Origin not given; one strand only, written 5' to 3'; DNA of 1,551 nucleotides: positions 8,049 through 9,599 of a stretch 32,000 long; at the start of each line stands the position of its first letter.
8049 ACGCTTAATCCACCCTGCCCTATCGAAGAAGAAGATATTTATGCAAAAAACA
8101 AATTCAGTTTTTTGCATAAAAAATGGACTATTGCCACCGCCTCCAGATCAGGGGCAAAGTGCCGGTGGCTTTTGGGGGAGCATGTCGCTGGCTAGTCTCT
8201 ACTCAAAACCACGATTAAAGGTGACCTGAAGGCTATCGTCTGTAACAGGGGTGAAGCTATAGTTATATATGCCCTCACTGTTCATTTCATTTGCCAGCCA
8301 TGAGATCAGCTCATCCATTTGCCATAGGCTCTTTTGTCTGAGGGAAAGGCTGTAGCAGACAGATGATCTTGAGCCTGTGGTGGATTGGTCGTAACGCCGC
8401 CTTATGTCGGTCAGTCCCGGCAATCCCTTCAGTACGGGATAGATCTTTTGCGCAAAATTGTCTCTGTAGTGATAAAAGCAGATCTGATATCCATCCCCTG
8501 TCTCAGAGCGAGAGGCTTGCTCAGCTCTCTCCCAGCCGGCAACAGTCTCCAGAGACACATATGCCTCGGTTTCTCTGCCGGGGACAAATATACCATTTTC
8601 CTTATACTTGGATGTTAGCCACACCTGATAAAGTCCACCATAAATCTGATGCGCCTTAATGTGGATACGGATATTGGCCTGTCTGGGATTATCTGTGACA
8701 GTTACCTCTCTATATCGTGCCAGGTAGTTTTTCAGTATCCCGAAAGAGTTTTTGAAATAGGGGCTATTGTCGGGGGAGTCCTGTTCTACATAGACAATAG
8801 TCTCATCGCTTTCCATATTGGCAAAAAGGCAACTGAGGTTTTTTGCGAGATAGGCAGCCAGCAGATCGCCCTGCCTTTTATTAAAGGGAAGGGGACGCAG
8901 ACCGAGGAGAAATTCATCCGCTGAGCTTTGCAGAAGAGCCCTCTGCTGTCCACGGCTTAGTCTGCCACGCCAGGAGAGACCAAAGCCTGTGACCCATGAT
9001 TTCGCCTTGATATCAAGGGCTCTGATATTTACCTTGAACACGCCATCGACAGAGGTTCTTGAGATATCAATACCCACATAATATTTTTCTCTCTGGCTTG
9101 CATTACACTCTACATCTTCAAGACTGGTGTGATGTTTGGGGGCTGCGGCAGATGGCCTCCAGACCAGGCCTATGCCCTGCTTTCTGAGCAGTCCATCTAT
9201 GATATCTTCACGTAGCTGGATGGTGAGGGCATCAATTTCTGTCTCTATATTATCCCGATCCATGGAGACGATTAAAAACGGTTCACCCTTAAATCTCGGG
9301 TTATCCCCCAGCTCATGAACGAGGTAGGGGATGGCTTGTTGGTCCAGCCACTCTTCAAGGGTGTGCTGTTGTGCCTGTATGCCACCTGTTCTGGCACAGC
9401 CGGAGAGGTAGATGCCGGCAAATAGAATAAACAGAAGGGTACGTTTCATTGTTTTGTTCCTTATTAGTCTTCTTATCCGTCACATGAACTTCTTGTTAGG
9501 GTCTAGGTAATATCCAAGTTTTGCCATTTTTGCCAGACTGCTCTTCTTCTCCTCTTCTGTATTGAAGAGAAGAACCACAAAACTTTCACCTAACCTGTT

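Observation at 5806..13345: Shared C-terminal signature: six of nine consecutive envelope proteins end in Glu, three in (G)xFE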

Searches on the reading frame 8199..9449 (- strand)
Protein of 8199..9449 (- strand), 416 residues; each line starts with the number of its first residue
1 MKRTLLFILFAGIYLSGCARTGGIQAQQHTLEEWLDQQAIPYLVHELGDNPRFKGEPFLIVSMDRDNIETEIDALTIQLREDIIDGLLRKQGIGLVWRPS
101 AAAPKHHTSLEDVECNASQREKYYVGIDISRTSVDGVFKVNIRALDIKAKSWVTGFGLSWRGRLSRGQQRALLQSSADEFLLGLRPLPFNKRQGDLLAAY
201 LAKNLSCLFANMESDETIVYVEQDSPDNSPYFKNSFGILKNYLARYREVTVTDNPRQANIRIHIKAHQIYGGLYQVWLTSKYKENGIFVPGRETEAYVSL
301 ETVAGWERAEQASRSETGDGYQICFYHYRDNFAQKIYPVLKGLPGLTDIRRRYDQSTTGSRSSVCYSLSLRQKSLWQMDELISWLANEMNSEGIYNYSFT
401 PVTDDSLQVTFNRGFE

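Call 4: search_protein_families(library=pfam, proteins=[window:8199-9449:-], max_evalue=0.1)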
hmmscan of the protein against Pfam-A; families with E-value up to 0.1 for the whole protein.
window:8199-9449:- (416 aa): 0 families

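Call 5: search_protein_families(library=ncbifam, proteins=[window:8199-9449:-], max_evalue=0.1)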
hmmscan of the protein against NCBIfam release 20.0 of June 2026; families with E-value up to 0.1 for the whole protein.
window:8199-9449:- (416 aa): 0 families

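Call 6: find_homologous_proteins(query=window:8199-9449:-)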
Query window:8199-9449:- (416 aa): 79 proteins with E <= 0.001 among 3122 candidates.
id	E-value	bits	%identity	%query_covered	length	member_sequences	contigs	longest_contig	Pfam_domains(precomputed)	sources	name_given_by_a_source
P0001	5.3e-283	956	100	100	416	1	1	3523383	-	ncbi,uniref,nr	ncbi:hypothetical protein [Desulfotalea psychrophila]|uniref:Uncharacterized protein n=1 Tax=Desulfo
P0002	1.2e-141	490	49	100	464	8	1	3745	-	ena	-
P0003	5.4e-141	488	49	100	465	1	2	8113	-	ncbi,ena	-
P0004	1.4e-140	487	52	100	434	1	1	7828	-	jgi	-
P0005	1.4e-140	487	52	100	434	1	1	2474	-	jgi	-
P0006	2.7e-138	479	51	100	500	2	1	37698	-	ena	-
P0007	4.8e-138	479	51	100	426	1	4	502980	-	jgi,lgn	jgi:hypothetical protein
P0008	4.3e-137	475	47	100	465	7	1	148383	-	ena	-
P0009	6.6e-137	475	50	100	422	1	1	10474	-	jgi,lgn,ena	-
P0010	6.9e-134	465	50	100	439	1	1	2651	-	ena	-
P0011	4.7e-129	449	48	99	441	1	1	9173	-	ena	-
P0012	3.6e-128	446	46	99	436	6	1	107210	-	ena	-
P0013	2.6e-126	440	48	100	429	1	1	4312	-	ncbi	-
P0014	1.0e-125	438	42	99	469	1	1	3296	-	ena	-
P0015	1.1e-125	438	46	100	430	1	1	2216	-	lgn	-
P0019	1.2e-121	425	44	100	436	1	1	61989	-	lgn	-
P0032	1.3e-104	368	56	69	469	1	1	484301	-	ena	-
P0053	2.4e-72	262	42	77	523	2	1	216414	PF14326.12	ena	-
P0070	2.6e-39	153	33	65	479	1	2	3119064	-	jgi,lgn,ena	-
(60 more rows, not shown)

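Call 7: find_encoding_contigs(protein=window:8199-9449:-, flank=10000, max_places=6)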
Protein window:8199-9449:- (416 aa): no gene with exactly this product is on record in the collection.

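Call 10: find_related_loci(query=A1, collection=genome_contigs, flank=10000)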
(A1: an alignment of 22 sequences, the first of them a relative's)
Query A1 (416 aa) in genome_contigs; peptide patterns used: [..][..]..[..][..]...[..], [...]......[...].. (x = any residue, [..] = any of these).
43 stretches matched a pattern; 3 encode a relative of the query (tblastn E <= 1e-3); 3 distinct loci.
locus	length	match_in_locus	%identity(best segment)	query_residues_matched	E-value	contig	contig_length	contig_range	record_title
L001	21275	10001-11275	45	5-416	2e-133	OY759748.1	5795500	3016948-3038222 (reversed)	MAG: uncultured Desulfobacter sp. isolate d0620cd2-44ed-4ad5-9930-dc425a2a51ce genome assembly, chromosome: 1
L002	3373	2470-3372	58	1-297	1e-125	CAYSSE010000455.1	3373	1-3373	MAG TPA_asm: uncultured Desulfocicer sp. isolate binchicken_co47_124 genome assembly, contig: NODE_24383_length_3373_cov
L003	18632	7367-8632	43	1-416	9e-119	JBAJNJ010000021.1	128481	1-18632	MAG: Desulfobacter sp. isolate MAG1-Ocu2016 MAG-Ocu-1-OculinaPatagonica-C25, whole genome shotgun sequence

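Call 11: find_related_loci(query=A1, collection=metagenome_contigs, flank=10000)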
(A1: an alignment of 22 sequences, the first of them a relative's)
Query A1 (416 aa) in metagenome_contigs; peptide patterns used: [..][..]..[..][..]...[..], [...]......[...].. (x = any residue, [..] = any of these).
54 stretches matched a pattern; 8 encode a relative of the query (tblastn E <= 1e-3); 8 distinct loci.
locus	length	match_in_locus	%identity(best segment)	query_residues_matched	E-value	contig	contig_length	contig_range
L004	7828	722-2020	52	1-416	1e-151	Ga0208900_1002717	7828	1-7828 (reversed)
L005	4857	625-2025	49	1-416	1e-152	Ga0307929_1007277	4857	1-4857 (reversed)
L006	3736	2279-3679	49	1-416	3e-153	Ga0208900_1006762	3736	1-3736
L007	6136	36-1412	50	1-416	3e-148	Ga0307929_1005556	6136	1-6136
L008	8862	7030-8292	50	1-416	1e-144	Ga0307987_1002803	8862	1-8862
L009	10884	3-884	50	136-416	7e-95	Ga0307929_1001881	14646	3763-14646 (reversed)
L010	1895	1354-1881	57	1-172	1e-65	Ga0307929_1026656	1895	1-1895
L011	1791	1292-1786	52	4-165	3e-51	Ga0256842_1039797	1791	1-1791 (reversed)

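Call 12: find_encoding_contigs(protein=P0007, flank=10000, max_places=1)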
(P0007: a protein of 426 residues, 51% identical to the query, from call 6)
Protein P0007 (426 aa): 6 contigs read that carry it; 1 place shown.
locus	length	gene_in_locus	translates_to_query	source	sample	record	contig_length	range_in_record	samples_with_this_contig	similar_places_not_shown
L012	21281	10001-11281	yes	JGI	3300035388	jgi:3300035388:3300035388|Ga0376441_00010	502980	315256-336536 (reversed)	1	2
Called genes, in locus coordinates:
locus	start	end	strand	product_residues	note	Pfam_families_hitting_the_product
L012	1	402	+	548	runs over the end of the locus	PF12838:Fer4_7 (faint), PF13187:Fer4_9 (faint), PF13237:Fer4_10 (faint), PF13183:Fer4_8, PF13534:Fer4_17 (weak)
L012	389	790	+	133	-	-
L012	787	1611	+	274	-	PF13183:Fer4_8 (faint), PF12797:Fer4_2 (faint), PF12837:Fer4_6 (faint), PF12838:Fer4_7 (weak), PF13237:Fer4_10 (faint), PF13247:Fer4_11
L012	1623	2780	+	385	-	PF03916:NrfD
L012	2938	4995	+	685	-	PF02743:dCache_1, PF22673:MCP-like_PDC_1, PF00672:HAMP, PF00015:MCPsignal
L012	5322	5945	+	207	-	-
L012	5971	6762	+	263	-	-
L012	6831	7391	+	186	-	-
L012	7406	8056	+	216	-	-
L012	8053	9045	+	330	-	-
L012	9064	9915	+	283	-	PF01464:SLT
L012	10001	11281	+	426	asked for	-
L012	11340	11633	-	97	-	-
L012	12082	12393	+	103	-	PF00829:Ribosomal_L21p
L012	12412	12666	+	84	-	PF01016:Ribosomal_L27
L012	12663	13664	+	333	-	PF01018:GTP1_OBG, PF03193:RsgA_GTPase (faint), PF01926:MMR_HSR1, PF02421:FeoB_N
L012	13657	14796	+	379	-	PF00696:AA_kinase, PF01472:PUA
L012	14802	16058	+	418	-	PF00171:Aldedh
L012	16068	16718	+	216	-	PF01467:CTP_transf_like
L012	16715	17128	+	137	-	PF02410:RsfS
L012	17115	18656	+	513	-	PF01676:Metalloenzyme, PF06415:iPGM_N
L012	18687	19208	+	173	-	PF13588:HSDR_N_2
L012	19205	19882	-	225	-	PF18912:DZR_2 (faint), PF13248:Zn_ribbon_3 (weak)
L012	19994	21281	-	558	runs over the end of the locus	PF00989:PAS, PF08447:PAS_3, PF13426:PAS_9, PF01966:HD, PF13487:HD_5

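Call 13: find_encoding_contigs(protein=P0008, flank=10000, max_places=1)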
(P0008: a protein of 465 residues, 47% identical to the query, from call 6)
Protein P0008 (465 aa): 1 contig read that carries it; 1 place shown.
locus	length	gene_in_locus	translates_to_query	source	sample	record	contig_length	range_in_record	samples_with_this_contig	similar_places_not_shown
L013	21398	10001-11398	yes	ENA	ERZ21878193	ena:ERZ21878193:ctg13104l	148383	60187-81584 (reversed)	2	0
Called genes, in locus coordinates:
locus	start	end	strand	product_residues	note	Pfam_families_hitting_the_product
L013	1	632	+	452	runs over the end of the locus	-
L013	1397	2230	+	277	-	PF00089:Trypsin, PF13365:Trypsin_2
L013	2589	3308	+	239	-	PF04542:Sigma70_r2 (weak)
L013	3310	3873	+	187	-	-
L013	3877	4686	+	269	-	-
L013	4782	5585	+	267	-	-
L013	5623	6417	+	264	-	-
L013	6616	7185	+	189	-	-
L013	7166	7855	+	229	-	-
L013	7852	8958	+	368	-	-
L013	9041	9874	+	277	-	PF01464:SLT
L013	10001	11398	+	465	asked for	-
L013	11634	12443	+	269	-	PF00891:Methyltransf_2, PF01209:Ubie_methyltran, PF02353:CMAS, PF13489:Methyltransf_23, PF05175:MTS, PF08241:Methyltransf_11, PF08242:Methyltransf_12, PF13649:Methyltransf_25, +4 more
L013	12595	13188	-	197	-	PF04972:BON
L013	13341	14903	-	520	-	PF01979:Amidohydro_1, PF07969:Amidohydro_3 (weak)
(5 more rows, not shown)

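Call 14: find_encoding_contigs(protein=P0012, flank=10000, max_places=1)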
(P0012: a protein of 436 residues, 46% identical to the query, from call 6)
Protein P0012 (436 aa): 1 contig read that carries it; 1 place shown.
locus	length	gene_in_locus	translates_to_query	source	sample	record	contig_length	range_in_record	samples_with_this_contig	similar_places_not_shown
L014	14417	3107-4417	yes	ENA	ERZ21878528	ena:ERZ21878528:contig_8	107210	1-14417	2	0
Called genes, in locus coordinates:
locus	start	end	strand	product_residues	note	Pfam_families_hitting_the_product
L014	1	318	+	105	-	?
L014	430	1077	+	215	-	-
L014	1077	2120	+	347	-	-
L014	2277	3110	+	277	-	PF01464:SLT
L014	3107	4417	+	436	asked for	-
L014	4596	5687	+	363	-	-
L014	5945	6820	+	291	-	PF00089:Trypsin, PF01732:Myco_protease (faint), PF13365:Trypsin_2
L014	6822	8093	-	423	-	PF00994:MoCF_biosynth, PF02464:CinA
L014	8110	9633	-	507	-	PF04055:Radical_SAM (weak)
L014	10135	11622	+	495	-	PF04715:, PF00425:Chorismate_bind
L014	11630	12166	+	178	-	PF00117:GATase, PF07722:Peptidase_C26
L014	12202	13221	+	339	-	PF02885:Glycos_trans_3N, PF00591:Glycos_transf_3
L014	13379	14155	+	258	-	PF00218:IGPS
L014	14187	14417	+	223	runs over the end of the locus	PF00697:PRAI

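Call 15: find_encoding_contigs(protein=P0019, flank=10000, max_places=1)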
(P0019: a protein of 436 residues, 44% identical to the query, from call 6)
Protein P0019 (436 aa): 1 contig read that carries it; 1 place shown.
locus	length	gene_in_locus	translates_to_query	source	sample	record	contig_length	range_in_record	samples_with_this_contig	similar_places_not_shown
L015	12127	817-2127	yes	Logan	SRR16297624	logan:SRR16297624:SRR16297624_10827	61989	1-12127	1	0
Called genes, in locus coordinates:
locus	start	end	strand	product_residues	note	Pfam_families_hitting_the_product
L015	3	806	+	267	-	?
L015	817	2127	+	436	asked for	-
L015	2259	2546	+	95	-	PF01910:Thiamine_BP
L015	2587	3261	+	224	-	PF01209:Ubie_methyltran, PF02353:CMAS (weak), PF13489:Methyltransf_23, PF13847:Methyltransf_31, PF08241:Methyltransf_11, PF08242:Methyltransf_12, PF13649:Methyltransf_25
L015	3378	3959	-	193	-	PF00160:Pro_isomerase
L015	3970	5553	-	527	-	PF00890:FAD_binding_2 (faint), PF01266:DAO, PF12831:FAD_oxidored (faint), PF16901:DAO_C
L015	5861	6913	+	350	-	PF02397:Bac_transf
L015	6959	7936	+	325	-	PF02563:Poly_export, PF10531:SLBB, PF22461:SLBB_2 (faint)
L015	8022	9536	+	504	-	PF02706:Wzz (faint)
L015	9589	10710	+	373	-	PF13480:Acetyltransf_6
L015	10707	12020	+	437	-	PF01522:Polysacc_deac_1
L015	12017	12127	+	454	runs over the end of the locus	PF04932:Wzy_C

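Call 53: find_encoding_contigs(protein=P0053, flank=10000, max_places=1)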
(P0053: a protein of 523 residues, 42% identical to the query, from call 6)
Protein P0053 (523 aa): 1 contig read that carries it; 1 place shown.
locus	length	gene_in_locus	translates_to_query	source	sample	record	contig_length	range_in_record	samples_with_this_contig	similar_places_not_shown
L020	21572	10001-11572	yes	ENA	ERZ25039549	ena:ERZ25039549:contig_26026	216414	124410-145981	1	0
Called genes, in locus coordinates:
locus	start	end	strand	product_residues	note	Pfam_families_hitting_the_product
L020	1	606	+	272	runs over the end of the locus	PF00892:EamA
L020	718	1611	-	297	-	PF01510:Amidase_2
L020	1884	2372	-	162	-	PF11304:DUF3106, PF26359:YwtC (faint), PF11304:DUF3106 (weak)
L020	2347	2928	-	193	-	PF13490:zf-HC2 (weak)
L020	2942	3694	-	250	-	PF04542:Sigma70_r2, PF08281:Sigma70_r4_2, PF00196:GerE (weak), PF04545:Sigma70_r4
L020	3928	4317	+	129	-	-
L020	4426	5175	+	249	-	-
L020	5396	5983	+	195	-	-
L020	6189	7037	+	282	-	-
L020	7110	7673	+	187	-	-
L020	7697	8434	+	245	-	-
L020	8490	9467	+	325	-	-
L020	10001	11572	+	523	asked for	PF14326:DUF4384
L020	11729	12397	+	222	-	PF01464:SLT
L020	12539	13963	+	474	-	PF00656:Peptidase_C14, PF14326:DUF4384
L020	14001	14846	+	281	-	PF00691:OmpA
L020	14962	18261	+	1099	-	PF00656:Peptidase_C14, PF13517:FG-GAP_3 (faint), PF00656:Peptidase_C14, PF01839:FG-GAP (faint)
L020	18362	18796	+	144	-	PF13441:Gly-zipper_YMGG, PF13488:Gly-zipper_Omp (faint), PF13436:Gly-zipper_OmpA (faint), PF05433:Rick_17kDa_Anti (weak)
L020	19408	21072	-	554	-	PF00501:AMP-binding, PF13193:AMP-binding_C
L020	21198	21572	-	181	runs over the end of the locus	-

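Call 54: find_encoding_contigs(protein=P0070, flank=10000, max_places=1)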
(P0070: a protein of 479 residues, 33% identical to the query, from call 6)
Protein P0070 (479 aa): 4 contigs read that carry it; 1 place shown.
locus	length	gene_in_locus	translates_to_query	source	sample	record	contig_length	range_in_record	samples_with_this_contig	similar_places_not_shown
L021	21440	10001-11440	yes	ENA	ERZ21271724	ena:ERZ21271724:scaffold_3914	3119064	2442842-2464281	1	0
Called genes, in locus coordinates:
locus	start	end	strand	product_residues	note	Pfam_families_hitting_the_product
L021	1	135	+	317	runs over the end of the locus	PF17297:PEPCK_N, PF00821:PEPCK_GTP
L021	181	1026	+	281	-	PF00821:PEPCK_GTP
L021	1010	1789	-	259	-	PF00211:Guanylate_cyc, PF16697:Yop-YscD_cpl (faint), PF00498:FHA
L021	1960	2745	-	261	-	PF08242:Methyltransf_12 (weak), PF13649:Methyltransf_25 (faint)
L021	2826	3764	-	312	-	PF01207:Dus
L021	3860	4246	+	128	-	PF11964:SpoIIAA-like (weak)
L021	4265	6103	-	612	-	PF00224:PK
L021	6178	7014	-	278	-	PF02265:S1-P1_nuclease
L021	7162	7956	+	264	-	-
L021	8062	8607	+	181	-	-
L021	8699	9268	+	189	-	-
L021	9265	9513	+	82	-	-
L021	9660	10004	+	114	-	-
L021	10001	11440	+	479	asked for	-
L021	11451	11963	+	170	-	-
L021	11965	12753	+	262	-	PF01464:SLT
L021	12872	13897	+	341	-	PF00072:Response_reg (weak), PF00990:GGDEF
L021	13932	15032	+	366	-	PF00990:GGDEF (weak), PF00563:EAL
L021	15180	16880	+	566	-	-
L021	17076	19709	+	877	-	-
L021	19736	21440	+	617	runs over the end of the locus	PF00072:Response_reg (faint), PF00990:GGDEF, PF00563:EAL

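Call 63: find_encoding_contigs(protein=P0032, flank=10000, max_places=1)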
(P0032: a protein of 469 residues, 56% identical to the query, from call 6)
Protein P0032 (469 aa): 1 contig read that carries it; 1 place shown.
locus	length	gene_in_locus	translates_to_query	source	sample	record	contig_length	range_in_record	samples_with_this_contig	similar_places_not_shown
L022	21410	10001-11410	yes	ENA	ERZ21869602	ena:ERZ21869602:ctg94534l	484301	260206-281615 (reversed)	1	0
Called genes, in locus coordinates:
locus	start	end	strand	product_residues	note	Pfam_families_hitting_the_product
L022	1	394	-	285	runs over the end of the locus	-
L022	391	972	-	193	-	-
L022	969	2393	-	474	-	-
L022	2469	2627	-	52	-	-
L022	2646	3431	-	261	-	-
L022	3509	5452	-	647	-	-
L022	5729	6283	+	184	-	-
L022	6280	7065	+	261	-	-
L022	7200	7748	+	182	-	-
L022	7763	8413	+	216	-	-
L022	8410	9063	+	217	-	-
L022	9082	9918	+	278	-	PF01464:SLT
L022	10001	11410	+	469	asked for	-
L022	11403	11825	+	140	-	PF01867:Cas_Cas1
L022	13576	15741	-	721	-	-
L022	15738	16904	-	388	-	-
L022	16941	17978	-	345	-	-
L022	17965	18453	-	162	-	-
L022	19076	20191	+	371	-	PF09651:Cas_APE2256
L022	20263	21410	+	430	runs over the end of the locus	PF03787:RAMPs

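Call 67: search_solved_structures(query=A1, max_evalue=1)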
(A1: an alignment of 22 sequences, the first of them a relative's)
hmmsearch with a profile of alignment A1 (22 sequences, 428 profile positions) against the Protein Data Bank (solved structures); distinct sequences matched with E-value up to 1: 0.
